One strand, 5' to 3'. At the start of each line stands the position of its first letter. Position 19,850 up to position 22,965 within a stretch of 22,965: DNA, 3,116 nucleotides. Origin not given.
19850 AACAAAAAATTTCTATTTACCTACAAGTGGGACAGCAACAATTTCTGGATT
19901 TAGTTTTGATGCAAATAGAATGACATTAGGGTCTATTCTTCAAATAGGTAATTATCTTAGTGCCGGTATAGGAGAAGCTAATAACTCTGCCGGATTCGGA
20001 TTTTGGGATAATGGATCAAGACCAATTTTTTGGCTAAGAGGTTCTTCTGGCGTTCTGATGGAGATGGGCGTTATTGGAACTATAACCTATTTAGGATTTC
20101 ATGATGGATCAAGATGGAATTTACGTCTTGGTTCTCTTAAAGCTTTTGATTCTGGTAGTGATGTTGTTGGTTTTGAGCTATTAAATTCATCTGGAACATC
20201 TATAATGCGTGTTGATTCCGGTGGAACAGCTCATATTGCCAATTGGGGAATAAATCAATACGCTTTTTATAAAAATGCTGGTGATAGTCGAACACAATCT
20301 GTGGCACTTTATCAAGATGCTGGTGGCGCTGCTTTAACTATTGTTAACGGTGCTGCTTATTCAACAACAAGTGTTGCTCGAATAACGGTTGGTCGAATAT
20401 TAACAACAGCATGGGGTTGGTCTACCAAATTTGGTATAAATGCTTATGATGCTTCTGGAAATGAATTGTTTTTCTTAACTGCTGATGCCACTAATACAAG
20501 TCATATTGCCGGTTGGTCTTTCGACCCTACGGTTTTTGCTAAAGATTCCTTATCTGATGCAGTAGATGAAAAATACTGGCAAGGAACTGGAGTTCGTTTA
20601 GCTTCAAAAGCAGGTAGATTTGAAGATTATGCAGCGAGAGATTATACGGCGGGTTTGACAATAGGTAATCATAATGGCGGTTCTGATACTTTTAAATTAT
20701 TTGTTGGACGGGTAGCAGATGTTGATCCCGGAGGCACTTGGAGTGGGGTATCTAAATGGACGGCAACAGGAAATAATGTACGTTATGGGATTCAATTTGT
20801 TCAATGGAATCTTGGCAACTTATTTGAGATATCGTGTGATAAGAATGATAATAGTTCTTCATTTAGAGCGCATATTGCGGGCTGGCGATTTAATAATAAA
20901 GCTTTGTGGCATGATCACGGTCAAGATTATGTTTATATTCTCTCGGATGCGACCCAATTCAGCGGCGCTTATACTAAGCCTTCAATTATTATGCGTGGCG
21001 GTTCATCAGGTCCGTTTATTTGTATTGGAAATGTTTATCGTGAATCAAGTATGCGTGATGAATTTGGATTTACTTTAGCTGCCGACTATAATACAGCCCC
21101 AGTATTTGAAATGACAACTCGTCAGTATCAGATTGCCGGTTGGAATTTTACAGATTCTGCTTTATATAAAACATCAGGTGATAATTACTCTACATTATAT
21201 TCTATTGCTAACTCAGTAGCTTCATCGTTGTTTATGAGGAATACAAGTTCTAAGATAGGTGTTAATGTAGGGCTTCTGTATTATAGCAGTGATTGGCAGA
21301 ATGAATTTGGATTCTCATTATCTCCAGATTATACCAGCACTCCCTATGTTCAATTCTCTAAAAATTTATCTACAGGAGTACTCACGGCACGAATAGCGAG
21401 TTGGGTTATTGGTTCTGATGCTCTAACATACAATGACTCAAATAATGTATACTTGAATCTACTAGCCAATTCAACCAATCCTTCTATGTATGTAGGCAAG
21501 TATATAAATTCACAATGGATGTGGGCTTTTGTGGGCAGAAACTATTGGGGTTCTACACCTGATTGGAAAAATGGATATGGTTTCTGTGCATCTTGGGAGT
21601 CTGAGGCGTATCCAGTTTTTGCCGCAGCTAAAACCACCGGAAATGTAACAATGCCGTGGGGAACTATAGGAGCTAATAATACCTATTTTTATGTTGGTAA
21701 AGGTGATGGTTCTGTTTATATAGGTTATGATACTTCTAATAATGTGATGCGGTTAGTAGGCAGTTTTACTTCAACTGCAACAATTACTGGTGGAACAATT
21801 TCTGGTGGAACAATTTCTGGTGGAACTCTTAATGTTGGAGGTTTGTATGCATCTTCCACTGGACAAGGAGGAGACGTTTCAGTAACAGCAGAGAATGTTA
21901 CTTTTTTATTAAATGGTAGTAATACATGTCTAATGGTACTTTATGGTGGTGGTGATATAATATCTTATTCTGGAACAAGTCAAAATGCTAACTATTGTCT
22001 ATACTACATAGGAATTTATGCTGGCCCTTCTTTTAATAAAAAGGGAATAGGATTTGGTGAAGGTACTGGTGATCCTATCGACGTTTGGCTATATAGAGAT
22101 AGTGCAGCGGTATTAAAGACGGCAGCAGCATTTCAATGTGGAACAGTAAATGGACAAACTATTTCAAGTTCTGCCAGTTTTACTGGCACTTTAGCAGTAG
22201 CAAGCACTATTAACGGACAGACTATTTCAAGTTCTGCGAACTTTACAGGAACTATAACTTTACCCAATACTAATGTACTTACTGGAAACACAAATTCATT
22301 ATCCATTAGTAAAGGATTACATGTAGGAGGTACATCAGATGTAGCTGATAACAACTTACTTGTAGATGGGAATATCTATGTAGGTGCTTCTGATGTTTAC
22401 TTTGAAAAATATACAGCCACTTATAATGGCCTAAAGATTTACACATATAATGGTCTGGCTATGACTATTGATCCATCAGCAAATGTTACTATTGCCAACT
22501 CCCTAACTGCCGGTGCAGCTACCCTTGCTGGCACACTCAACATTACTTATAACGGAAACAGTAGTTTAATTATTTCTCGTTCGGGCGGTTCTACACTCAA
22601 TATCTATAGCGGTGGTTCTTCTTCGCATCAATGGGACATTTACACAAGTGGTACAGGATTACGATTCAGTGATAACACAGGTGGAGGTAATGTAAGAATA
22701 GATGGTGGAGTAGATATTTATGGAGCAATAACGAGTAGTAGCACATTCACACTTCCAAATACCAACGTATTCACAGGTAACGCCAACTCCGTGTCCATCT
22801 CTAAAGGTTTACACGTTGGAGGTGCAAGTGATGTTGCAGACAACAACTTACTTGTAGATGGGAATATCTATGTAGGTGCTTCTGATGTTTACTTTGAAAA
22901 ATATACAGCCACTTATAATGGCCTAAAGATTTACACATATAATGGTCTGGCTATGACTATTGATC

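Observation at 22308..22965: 492-bp tandem repeat whose last 123 bp are 100% identical between copies, where the rest of the unit is diverged; the repeat runs off the window edge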

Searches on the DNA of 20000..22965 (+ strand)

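Call 8: search_dna_similar(query=window:20965-22965:+, collection=phages, mode=near)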
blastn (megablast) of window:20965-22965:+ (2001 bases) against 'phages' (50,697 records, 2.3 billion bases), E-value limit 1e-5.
No match.

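Call 44: search_rna_families(source=window, start=20000, end=22965, threshold=evalue, max_evalue=1)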
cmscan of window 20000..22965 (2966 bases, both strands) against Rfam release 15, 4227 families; matches with E-value up to 1: 0.
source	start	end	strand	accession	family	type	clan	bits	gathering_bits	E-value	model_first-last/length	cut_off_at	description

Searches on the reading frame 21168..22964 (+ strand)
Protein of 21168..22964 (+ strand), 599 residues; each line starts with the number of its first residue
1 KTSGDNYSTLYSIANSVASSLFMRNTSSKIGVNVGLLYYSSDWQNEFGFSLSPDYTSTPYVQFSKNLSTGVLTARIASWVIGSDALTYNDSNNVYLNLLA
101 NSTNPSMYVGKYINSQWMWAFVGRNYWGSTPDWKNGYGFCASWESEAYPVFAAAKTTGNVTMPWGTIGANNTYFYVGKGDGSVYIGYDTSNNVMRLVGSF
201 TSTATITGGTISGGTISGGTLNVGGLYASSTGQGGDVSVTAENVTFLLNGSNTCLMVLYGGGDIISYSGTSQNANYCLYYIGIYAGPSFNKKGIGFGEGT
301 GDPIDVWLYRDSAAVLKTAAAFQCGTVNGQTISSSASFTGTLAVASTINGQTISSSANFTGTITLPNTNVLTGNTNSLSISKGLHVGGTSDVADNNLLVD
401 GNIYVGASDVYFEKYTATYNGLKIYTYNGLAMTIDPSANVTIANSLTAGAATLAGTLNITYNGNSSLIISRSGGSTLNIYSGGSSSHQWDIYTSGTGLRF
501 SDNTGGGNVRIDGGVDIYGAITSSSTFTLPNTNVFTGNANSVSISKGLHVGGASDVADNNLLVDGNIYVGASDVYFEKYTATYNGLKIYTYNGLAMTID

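Call 12: find_homologous_proteins(query=window:21168-22964:+, max_evalue=0.00001)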
Query window:21168-22964:+ (599 aa): 2 proteins with E <= 0.00001 among 8000 candidates.
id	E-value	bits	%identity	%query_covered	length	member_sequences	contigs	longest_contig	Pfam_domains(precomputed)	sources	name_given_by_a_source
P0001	3.0e-15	74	55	14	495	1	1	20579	-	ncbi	-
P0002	5.0e-7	47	80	7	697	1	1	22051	-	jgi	jgi:hypothetical protein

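Call 35: search_solved_structures(query=window:21168-22964:+, max_evalue=1)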
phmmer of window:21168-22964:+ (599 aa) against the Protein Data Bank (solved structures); distinct sequences matched with E-value up to 1: 0.

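Call 36: search_protein_families(library=pfam, proteins=[P0001, P0002], max_evalue=0.01)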
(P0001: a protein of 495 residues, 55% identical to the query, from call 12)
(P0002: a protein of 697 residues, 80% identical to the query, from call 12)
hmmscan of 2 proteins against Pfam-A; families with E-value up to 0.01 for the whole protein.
P0001 (495 aa): 0 families

P0002 (697 aa): 0 families

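Call 37: search_protein_families(library=phrogs, proteins=[P0001, P0002], max_evalue=0.001)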
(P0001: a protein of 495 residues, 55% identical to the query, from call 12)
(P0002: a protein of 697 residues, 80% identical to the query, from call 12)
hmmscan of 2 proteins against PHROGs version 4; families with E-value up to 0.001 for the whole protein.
P0001 (495 aa): 0 families

P0002 (697 aa): 0 families

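Call 38: find_encoding_contigs(protein=P0002, flank=8000, max_places=4)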
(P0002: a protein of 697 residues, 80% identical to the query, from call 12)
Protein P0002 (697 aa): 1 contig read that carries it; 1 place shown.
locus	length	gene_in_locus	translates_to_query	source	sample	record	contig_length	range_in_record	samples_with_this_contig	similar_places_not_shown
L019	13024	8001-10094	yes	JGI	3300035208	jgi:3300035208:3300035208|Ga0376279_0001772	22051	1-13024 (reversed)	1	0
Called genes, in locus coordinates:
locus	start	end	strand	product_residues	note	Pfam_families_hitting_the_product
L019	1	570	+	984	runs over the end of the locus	-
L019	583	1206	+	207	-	-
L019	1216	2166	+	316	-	-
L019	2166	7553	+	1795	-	-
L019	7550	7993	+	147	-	-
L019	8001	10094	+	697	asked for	-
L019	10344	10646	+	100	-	-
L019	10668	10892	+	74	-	-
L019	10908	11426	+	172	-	PF00959:Phage_lysozyme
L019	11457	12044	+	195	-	PF07460:NUMOD3 (faint), PF01844:HNH (weak)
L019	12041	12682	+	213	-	-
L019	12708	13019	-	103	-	-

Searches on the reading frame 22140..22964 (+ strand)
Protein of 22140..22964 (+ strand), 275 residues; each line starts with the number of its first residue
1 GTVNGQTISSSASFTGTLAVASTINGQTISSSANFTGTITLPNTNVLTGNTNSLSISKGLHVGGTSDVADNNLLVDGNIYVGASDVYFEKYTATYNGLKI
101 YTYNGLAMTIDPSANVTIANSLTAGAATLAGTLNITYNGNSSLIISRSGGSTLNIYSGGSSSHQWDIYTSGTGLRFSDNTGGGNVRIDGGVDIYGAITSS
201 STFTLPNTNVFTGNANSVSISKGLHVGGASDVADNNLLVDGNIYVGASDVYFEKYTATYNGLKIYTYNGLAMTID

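Call 17: find_related_loci(query=window:22263-22964:+, collection=viral_contigs, flank=10000)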
Query window:22263-22964:+ (234 aa) in viral_contigs; peptide patterns used: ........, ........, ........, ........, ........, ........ (x = any residue, [..] = any of these).
19 stretches matched a pattern, but none encodes a relative of the query by tblastn (E <= 1e-3).

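Call 18: find_related_loci(query=window:22263-22964:+, collection=metagenome_contigs, flank=10000)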
Query window:22263-22964:+ (234 aa) in metagenome_contigs; peptide patterns used: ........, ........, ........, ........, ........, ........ (x = any residue, [..] = any of these).
118 stretches matched a pattern; 1 encode a relative of the query (tblastn E <= 1e-3); 1 distinct loci.
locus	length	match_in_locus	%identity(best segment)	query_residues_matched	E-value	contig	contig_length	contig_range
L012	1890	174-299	81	1-202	7e-18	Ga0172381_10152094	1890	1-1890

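Call 21: find_related_loci(query=window:22263-22964:+, collection=genome_contigs, flank=10000)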
Query window:22263-22964:+ (234 aa) in genome_contigs; peptide patterns used: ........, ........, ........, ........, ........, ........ (x = any residue, [..] = any of these).
75 stretches matched a pattern, but none encodes a relative of the query by tblastn (E <= 1e-3).

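Call 32: search_protein_representatives(protein=window:22140-22964:+)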
Query: 275 residues. Proteins with E-value up to 0.001 (for the whole library): 58; up to 1e-10: 8; up to 1e-30: 0. The best 58 are listed.
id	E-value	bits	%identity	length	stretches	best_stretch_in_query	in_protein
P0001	1.1e-14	71.0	62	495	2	1-39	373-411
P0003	3.6e-14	69.4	78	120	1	197-245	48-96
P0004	2.1e-12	63.6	62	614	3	2-42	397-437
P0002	2.2e-12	63.5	67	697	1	19-78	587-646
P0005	1.7e-11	60.6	34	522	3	15-199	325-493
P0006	2.4e-11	60.1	43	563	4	4-42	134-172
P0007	6.8e-11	58.6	54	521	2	2-57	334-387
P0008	7.8e-11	58.4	34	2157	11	100-140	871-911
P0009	1.8e-10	57.2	49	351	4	43-81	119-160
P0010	3.4e-10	56.3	70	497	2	1-40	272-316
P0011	4.5e-09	52.6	45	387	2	1-78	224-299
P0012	2.4e-08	50.3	39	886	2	47-199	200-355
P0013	3.2e-08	49.8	52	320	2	144-194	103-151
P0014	3.7e-08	49.7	39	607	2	112-192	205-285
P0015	4.3e-08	49.4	36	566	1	126-224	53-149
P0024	1.5e-06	44.4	32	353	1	3-210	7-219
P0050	3.9e-04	36.5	33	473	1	13-219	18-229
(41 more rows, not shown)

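Call 36: search_protein_families(library=pfam, proteins=[P0003, P0005, P0012, P0024, P0050, P0004, P0007, P0010], max_evalue=0.01)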
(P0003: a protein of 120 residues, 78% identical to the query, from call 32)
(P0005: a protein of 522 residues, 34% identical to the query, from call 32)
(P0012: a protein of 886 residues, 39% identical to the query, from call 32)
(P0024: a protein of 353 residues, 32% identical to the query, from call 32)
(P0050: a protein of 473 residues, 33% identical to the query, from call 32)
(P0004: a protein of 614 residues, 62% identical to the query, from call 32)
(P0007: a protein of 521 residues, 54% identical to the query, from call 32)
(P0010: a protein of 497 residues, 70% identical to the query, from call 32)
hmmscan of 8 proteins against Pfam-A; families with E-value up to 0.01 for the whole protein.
P0003 (120 aa): 0 families

P0005 (522 aa): 0 families

P0012 (886 aa): 0 families

P0024 (353 aa): 0 families

P0050 (473 aa): 0 families

P0004 (614 aa): 0 families

P0007 (521 aa): 0 families

P0010 (497 aa): 0 families

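Call 37: search_protein_families(library=phrogs, proteins=[P0003, P0005, P0012, P0024, P0050, P0004, P0007, P0010], max_evalue=0.001)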
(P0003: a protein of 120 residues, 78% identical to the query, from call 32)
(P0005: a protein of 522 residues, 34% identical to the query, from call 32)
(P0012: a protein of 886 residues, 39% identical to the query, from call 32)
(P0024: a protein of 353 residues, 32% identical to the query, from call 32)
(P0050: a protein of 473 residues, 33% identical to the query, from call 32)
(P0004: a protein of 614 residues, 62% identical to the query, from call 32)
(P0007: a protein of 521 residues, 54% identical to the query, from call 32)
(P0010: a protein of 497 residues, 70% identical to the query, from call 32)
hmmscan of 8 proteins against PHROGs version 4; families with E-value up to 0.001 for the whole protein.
P0003 (120 aa): 0 families

P0005 (522 aa): 1 family
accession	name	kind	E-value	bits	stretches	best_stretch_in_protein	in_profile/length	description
phrog_28766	-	tail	5.4e-08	32.6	1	31-115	215-296/472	tail fiber protein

P0012 (886 aa): 0 families

P0024 (353 aa): 0 families

P0050 (473 aa): 0 families

P0004 (614 aa): 2 families
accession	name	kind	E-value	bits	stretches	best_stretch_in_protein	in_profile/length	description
phrog_4013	-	unknown function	3e-12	47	1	109-218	301-401/659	-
phrog_29706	-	tail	1.5e-07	31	1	112-205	518-609/657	tail spike protein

P0007 (521 aa): 1 family
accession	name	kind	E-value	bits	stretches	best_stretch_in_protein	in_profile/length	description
phrog_697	-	head and packaging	1e-12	47.3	2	356-421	725-790/2079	structural protein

P0010 (497 aa): 0 families

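Call 75: predict_structure(protein=window:22140-22964:+)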
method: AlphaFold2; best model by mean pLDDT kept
length: 275 residues; sequences in the alignment: 1
mean_pLDDT: 45.5   pTM: 0.21
mean pLDDT of the five models: 45.5, 36.9, 36.6, 36.4, 32.6
residues with pLDDT >= 90: 0; 70-90: 10; 50-70: 48; < 50: 217
segments of 3 or more residues with pLDDT < 50: 1-4, 6-10, 39-46, 48-53, 63-72, 74-78, 80-142, 146-152, 157-166, 168-173, 178-186, 188-204, 206-210, 212-217, 221-223, 227-236, 238-242, 244-275
pLDDT, mean of each block of 10 residues (from residue 1): 44 58 73 59 46 52 46 46 37 38 39 39 37 43 43 46 44 46 44 44 46 49 46 44 43 39 42 39
secondary structure, 60 per line:
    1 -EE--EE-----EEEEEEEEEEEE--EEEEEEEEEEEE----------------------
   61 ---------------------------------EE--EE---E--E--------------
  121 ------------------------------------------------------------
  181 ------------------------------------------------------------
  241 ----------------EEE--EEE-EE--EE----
elements in order: E13-24 E27-38 E257-259 E262-264
